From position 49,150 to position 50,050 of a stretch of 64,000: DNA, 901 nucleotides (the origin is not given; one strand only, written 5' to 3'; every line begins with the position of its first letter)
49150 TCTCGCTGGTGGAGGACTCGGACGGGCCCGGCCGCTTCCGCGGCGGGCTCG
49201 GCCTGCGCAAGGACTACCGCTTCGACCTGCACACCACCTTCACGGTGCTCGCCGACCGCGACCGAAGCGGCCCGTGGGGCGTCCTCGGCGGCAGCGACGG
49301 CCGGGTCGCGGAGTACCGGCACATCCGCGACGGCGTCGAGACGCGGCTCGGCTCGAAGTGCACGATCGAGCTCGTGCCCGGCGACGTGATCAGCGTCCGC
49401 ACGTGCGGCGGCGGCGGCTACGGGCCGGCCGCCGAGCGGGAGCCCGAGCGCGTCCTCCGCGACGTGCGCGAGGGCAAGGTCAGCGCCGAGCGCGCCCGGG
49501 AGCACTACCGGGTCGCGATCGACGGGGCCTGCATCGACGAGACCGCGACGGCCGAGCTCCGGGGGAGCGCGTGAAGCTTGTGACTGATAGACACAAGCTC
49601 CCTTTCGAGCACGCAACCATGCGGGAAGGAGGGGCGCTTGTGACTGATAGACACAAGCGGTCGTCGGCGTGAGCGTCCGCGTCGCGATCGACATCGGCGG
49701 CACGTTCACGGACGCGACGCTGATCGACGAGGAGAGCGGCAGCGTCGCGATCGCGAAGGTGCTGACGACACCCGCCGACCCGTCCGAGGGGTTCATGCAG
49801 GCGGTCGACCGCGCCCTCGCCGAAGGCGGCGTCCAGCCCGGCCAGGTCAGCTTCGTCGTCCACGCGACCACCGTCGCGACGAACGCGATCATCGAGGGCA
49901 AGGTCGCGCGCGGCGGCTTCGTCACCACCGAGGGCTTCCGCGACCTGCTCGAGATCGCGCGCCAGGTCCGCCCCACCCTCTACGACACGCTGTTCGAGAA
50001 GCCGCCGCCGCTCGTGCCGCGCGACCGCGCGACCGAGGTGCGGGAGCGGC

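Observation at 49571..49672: Twin identical hairpins with a Shine-Dalgarno site and a mini-ORF bridging hyuB3 and hyuA2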

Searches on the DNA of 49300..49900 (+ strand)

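Call 27: search_rna_families(source=window, start=49300, end=49900, threshold=evalue, max_evalue=10)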
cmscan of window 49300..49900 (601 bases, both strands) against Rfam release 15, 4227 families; matches with E-value up to 10: 7.
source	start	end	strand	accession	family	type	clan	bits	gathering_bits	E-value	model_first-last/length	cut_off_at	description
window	49690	49769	-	RF03870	mir-2040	Gene; miRNA;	-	22.1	51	0.14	1-81/81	no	mir-2040 microRNA precursor family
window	49668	49710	-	RF03639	mir-619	Gene; miRNA;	-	21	80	0.066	15-57/70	no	mir-619 microRNA precursor family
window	49575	49656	-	RF01938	mir-1251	Gene; miRNA;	-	20.1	81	0.077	1-66/66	no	mir-1251 microRNA precursor family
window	49587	49647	+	RF03390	mir-2450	Gene; miRNA;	-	19.3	59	0.57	1-73/73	no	mir-2450 microRNA precursor family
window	49694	49768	+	RF04104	MIR918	Gene; miRNA;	-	16.5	268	1.8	1-265/265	no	MIR918 microRNA precursor family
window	49753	49820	-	RF04116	MIR9672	Gene; miRNA;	-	15.8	74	4.8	1-120/120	no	MIR9672 microRNA precursor family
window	49716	49767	-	RF02470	Ms_IGR-8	Gene; sRNA;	-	14.5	44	1.7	1-63/63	no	Mycobacterium sRNA Ms_IGR-8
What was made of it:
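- On Structured RNA family (Rfam) or riboswitch-like leader: No credible Rfam match (call 27).
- No Rfam match (call 27).
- Tried and rejected: Rfam at a permissive threshold on 49300-49900: only noise (call 27).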

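Call 48: search_dna_similar(query=window:49571-49672:+, collection=plasmids, mode=distant, max_evalue=0.01, max_rows=10)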
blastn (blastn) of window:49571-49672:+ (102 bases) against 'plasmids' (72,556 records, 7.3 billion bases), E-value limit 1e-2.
No match.

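Call 49: search_dna_similar(query=window:49571-49672:+, collection=phages, mode=distant, max_evalue=0.01, max_rows=10)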
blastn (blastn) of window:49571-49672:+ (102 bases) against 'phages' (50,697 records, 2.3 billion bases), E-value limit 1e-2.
No match.

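Call 83: build_rna_model(alignment_id=A1, structure=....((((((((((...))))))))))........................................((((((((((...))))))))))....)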
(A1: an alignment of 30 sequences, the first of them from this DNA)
Model R1 built from alignment A1 (30 sequences, 94 columns); structure: as given.
model positions 91; base pairs 20; branch points 1; effective number of sequences 2.91; information 0.626 bits per position. Calibrated on 0.2 Mb of random sequence (short: E-values are rough).
structure used (alignment columns):
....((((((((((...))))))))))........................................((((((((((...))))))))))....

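Call 84: search_with_rna_model(model_id=R1, source=window, filters=off, max_evalue=10)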
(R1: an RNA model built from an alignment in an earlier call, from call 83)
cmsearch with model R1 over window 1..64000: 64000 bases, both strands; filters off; matches with E-value up to 10: 113.
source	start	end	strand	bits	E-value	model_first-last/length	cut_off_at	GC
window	49572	49662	-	88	9.4e-23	1-91/91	no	0.55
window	49572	49662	+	70.9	4.6e-18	1-91/91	no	0.55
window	27842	27923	+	20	0.00041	1-91/91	no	0.68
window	25400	25477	-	18.8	0.00085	1-91/91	no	0.64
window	25400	25477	+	17.2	0.0024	1-91/91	no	0.64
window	27829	27872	-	16.9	0.0028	1-91/91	no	0.64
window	46092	46174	+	12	0.064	1-91/91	no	0.73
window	22877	22940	+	11.4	0.093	1-91/91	no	0.67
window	9762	9843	-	11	0.12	1-91/91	no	0.72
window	63028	63121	+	10.1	0.22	1-91/91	no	0.65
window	35631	35710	-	9.9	0.23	1-91/91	no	0.73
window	5608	5692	+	9.7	0.27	1-91/91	no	0.65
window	35631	35710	+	9.6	0.29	1-91/91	no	0.73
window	30223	30289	+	9.5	0.31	1-91/91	no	0.76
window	21218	21281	+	9.3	0.34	1-91/91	no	0.72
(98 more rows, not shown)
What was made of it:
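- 49609..49624 (-): Conserved central linker motif of the family, read on the minus strand as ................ (family consensus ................). The model of the element scores 88 bits on the minus strand and 71 on the plus strand (call 84).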

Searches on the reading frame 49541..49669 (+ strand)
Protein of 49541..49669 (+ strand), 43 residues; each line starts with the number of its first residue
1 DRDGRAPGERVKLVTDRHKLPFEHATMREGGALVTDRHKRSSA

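Call 77: find_homologous_proteins(query=window:49541-49669:+, max_evalue=10)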
Query seq(43 aa): no candidate shares three 5-residue words with the query. No homologue found.
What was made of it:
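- Tried and rejected: Protein-database search with the bridging peptide: no candidate (call 77).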
